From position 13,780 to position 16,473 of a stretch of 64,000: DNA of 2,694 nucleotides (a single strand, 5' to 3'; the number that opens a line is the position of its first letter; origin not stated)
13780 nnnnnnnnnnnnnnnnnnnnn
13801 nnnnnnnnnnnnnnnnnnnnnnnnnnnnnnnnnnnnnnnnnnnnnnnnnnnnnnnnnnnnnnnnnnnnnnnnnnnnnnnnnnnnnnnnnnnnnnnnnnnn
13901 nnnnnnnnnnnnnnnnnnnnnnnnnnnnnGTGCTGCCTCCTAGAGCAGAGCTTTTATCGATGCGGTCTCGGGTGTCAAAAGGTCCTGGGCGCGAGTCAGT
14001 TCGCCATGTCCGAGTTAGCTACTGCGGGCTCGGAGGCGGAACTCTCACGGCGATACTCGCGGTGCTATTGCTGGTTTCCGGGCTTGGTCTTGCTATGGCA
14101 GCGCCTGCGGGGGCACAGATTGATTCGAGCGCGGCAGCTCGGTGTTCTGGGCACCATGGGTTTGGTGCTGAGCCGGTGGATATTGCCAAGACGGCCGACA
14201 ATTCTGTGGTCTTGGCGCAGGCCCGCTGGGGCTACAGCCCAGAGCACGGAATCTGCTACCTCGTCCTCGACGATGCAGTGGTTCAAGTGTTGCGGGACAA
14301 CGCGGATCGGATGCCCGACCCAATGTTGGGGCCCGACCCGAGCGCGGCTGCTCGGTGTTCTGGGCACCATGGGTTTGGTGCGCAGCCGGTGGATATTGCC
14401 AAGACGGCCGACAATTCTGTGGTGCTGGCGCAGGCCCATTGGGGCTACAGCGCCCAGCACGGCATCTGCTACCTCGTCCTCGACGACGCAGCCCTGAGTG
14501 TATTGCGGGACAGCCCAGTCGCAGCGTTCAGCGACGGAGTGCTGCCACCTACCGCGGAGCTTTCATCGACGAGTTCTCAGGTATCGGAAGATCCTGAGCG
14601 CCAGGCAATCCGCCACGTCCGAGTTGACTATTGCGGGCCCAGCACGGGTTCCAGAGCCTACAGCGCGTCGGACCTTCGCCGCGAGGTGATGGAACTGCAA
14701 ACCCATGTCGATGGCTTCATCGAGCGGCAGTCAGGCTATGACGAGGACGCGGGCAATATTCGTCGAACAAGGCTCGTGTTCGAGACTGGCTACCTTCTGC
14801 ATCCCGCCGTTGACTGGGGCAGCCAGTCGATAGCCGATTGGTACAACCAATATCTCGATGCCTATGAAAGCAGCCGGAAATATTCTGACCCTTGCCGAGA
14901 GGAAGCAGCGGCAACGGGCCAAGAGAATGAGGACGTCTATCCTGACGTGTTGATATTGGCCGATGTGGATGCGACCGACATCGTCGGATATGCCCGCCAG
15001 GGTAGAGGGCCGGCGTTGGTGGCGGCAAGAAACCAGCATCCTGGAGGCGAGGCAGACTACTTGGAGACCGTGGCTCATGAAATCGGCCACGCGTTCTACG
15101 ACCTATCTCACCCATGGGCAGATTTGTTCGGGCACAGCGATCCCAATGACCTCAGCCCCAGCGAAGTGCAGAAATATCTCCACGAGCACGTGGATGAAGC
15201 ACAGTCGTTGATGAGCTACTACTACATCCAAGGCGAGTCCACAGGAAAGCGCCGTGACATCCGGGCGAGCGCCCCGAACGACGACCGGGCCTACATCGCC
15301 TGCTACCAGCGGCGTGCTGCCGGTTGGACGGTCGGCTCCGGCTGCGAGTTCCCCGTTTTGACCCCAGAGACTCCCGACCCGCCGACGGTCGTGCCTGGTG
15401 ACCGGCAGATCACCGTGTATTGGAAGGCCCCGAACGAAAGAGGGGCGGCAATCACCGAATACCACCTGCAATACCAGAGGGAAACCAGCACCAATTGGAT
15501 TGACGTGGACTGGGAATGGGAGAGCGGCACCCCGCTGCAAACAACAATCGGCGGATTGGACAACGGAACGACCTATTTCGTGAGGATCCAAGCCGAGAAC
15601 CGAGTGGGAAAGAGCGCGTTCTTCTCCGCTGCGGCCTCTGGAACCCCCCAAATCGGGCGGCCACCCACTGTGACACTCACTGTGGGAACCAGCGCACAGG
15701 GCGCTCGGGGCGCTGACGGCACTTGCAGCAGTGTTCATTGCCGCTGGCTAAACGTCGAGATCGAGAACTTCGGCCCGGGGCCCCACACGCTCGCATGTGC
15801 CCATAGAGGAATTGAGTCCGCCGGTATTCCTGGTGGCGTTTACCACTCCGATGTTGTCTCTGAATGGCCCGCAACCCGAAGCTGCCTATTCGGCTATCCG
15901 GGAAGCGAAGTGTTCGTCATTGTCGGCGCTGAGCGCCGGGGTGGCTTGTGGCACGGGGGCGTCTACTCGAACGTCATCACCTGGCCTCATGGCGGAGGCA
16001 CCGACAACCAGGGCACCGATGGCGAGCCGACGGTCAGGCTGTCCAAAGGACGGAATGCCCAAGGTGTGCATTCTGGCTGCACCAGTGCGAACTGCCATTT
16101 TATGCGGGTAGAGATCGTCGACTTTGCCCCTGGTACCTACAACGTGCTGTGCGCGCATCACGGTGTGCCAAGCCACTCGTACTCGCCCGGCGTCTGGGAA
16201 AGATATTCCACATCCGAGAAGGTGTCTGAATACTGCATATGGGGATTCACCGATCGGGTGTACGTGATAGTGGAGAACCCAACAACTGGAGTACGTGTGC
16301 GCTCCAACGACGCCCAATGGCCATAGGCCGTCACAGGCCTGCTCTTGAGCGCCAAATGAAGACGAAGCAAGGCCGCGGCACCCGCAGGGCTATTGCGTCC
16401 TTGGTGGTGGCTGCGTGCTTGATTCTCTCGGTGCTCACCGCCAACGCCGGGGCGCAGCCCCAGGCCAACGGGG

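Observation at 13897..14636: Duplication/frameshift scar linking the 13292 and 13960 genes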

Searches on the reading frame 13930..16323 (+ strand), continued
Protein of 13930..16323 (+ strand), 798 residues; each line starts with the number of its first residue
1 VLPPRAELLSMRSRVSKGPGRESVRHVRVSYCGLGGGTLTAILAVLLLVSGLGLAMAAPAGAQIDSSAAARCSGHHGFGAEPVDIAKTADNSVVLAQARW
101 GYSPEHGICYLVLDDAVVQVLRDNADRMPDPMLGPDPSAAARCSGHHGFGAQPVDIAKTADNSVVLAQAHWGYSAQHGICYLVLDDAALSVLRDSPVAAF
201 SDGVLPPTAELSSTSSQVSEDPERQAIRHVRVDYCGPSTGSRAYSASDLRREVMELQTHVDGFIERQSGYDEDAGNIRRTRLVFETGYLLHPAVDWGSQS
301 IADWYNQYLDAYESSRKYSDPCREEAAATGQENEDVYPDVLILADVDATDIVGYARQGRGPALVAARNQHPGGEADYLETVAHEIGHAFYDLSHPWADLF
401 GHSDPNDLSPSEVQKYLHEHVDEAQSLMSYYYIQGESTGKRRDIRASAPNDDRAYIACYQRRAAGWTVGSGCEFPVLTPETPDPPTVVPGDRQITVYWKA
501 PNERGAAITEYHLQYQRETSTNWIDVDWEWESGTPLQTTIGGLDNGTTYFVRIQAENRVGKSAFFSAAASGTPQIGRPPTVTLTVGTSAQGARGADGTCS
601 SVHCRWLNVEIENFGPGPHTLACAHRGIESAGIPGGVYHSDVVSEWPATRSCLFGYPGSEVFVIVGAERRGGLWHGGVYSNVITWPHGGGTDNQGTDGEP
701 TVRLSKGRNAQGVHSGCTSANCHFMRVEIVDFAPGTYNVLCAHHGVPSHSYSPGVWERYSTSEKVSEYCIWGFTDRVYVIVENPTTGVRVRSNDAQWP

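Call 51: list_cluster_members(proteins=[P0001, P0042])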
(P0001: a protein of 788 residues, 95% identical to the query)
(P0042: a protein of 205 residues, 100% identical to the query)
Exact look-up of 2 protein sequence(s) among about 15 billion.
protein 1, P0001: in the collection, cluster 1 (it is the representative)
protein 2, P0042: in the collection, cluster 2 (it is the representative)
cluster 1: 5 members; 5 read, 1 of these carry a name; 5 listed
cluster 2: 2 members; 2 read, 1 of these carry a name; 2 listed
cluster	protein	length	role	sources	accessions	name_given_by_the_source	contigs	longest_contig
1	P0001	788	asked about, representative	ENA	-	-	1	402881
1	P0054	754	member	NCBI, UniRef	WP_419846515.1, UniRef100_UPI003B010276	fibronectin type III domain-containing protein [Candidatus Poriferisocius sp.] | fibronectin type III domain-containing protein n=1 Tax=Candidatus Poriferisocius sp. ...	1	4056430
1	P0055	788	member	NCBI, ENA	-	-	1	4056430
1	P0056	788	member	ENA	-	-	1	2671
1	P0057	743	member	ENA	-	-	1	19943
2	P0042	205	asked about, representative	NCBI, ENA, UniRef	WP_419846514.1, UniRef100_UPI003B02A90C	hypothetical protein [Candidatus Poriferisocius sp.] | hypothetical protein n=1 Tax=Candidatus Poriferisocius sp. TaxID=3101276 ...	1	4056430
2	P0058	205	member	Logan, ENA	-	-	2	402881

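Call 53: find_encoding_contigs(protein=P0057, flank=10000, max_places=4)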
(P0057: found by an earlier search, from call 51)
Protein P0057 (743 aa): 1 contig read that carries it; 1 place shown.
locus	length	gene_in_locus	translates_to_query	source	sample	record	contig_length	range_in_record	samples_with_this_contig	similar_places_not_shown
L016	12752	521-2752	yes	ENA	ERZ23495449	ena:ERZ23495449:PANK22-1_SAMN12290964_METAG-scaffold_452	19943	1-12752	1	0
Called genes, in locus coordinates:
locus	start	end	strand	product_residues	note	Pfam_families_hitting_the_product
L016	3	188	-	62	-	?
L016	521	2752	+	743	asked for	PF00041:fn3, PF25059:FN3_DSCAM-DSCAML_C (weak)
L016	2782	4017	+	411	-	PF00188:CAP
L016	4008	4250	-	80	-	-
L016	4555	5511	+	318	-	PF01909:NTP_transf_2, PF18765:Polbeta, PF05168:HEPN (weak)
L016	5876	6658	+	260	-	-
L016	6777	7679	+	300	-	PF13365:Trypsin_2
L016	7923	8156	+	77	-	-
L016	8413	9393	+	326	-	PF28530:DUF8426, PF01844:HNH (weak)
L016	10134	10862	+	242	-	-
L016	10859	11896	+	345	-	PF08843:AbiEii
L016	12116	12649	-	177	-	PF12089:DUF3566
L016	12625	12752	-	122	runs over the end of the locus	-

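Call 54: find_encoding_contigs(protein=P0056, flank=10000, max_places=4)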
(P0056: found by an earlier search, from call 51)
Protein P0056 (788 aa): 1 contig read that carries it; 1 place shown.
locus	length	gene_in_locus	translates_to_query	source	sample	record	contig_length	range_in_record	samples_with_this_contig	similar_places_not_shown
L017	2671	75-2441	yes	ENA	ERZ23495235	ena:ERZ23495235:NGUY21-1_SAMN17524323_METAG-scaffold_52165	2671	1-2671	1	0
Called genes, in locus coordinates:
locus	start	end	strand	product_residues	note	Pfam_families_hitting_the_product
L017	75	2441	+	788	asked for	PF00041:fn3, PF16656:Pur_ac_phosph_N (faint), PF25059:FN3_DSCAM-DSCAML_C (weak)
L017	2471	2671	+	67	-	?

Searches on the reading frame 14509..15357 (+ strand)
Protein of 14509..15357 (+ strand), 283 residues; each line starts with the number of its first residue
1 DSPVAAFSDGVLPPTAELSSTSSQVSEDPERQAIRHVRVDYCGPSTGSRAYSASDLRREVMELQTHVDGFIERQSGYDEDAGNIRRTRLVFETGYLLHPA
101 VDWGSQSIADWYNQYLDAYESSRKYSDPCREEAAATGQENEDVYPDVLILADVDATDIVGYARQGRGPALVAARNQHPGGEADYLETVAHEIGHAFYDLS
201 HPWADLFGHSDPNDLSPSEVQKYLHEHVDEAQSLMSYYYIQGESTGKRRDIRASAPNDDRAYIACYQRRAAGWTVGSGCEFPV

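Call 22: find_related_loci(query=window:14509-15357:+, collection=genome_contigs, flank=6000)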
Query window:14509-15357:+ (283 aa) in genome_contigs; peptide patterns used: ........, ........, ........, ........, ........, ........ (x = any residue, [..] = any of these).
113 stretches matched a pattern, but none encodes a relative of the query by tblastn (E <= 1e-3).

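Call 33: search_solved_structures(query=A3, max_evalue=10, show_alignments=2)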
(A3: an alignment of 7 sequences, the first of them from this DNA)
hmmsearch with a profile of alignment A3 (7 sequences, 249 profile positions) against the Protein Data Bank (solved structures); distinct sequences matched with E-value up to 10: 20.
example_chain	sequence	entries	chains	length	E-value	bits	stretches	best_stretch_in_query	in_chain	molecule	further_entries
1af0_A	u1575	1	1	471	0.0019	21.2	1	142-206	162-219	SERRATIA PROTEASE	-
1sat_A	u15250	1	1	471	0.0028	20.7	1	142-206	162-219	SERRATIA PROTEASE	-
1akl_A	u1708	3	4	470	0.0044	20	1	151-209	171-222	ALKALINE PROTEASE | ALKALINE METALLOPROTEINASE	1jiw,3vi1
1kap_P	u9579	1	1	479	0.0045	20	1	151-209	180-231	ALKALINE PROTEASE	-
5d7w_A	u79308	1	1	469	0.0065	19.4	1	142-206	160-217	Serralysin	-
4i35_A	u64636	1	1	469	0.0065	19.4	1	142-206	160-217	Serralysin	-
1smp_A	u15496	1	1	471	0.0065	19.4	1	142-206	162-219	SERRATIA METALLO PROTEINASE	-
1srp_A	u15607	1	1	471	0.0089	19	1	142-206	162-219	SERRALYSIN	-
3lun_A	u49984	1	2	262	0.02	17.8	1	120-191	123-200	Ulilysin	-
3lum_A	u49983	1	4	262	0.021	17.8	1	120-189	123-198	Ulilysin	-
2cki_A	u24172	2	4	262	0.021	17.8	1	120-189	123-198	ULILYSIN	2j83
8cd8_A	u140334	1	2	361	0.039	16.9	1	121-188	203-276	Ulilysin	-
1h71_P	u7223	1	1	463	0.048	16.6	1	151-206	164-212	SERRALYSIN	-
1g9k_A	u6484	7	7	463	0.049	16.6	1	151-206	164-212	SERRALYSIN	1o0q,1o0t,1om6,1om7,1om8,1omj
6ixx_A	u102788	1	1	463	0.1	15.5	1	151-206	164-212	Alkaline metalloprotease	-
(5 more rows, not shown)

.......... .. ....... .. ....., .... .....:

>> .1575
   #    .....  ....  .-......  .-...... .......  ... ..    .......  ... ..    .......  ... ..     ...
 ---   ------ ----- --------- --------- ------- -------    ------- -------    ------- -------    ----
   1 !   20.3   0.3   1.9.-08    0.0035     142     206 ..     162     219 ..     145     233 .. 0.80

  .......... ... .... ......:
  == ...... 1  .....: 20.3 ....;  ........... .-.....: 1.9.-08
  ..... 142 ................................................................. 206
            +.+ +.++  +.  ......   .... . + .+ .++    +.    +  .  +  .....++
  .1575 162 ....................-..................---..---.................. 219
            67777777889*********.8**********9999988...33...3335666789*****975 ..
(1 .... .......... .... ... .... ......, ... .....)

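Call 34: search_protein_families(library=pfam, alignment_id=A3, max_evalue=1)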
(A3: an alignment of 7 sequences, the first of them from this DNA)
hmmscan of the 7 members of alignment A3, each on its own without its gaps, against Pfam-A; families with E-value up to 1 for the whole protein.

A. member 1, seq(251 aa): 3 families
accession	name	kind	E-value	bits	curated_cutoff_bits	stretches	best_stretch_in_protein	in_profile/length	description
PF13583.11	Reprolysin_4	-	0.0032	17.6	22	1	139-206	128-176/203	Metallo-peptidase family M12B Reprolysin-like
PF13582.12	Reprolysin_3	-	0.11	13.5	22.4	1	141-164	96-118/123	Metallo-peptidase family M12B Reprolysin-like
PF13688.12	Reprolysin_5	-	0.16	12.6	27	1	120-169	102-157/196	Metallo-peptidase family M12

B. families by the number of members that match (of 7 scanned): 10 families
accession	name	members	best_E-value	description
PF13583.11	Reprolysin_4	6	3.1e-06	Metallo-peptidase family M12B Reprolysin-like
PF13688.12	Reprolysin_5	6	0.00017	Metallo-peptidase family M12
PF13582.12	Reprolysin_3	6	0.013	Metallo-peptidase family M12B Reprolysin-like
PF13574.12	Reprolysin_2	2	0.00056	Metallo-peptidase family M12B Reprolysin-like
PF00413.30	Peptidase_M10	2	0.0053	Matrixin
PF05572.19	Peptidase_M43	1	0.0018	Pregnancy-associated plasma protein-A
PF25226.1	DUF7844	1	0.0034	Domain of unknown function (DUF7844)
PF06262.17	Zincin_1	1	0.11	Zincin-like metallopeptidase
PF01431.27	Peptidase_M13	1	0.16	Peptidase family M13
PF12025.13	Phage_C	1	0.18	Phage protein C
